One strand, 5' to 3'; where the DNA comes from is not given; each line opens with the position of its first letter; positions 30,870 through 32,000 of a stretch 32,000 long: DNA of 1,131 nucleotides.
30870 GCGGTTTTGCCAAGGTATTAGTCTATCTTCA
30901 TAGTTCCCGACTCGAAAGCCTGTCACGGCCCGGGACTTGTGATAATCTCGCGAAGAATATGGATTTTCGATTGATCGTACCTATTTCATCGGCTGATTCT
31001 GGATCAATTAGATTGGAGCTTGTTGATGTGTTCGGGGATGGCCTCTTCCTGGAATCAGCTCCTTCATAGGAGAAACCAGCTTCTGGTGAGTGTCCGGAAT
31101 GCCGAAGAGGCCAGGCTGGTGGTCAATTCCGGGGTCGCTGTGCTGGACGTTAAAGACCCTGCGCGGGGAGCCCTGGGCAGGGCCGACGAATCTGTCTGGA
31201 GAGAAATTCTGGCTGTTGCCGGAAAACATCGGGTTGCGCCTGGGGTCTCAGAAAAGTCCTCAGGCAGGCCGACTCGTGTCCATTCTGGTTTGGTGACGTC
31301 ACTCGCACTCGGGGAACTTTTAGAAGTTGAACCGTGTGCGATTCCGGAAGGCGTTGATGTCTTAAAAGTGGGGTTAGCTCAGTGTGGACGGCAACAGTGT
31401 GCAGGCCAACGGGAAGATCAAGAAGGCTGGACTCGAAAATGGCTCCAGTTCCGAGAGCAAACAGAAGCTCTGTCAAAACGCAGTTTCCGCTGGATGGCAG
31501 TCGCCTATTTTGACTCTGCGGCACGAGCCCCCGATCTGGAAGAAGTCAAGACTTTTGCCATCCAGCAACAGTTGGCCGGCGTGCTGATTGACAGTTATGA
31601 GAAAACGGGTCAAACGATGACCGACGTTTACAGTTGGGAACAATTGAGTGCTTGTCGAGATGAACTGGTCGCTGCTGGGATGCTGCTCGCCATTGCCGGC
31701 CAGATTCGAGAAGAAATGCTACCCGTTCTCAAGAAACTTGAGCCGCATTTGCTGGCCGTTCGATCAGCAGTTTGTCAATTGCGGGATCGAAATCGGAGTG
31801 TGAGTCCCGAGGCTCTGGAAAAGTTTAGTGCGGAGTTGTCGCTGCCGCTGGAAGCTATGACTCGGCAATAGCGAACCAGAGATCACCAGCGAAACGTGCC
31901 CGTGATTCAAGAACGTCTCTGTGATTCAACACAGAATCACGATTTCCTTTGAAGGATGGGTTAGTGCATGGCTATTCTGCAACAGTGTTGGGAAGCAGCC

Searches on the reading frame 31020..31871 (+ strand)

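Call 102: search_protein_families(library=pfam, proteins=[window:31020-31871:+], max_evalue=0.01)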
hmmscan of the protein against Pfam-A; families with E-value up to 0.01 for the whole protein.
window:31020-31871:+ (283 aa): 1 family
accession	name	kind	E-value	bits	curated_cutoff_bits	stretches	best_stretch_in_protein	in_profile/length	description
PF04476.19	4HFCP_synth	-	4.4e-52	177.5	22.4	1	21-269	1-227/228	4-HFC-P synthase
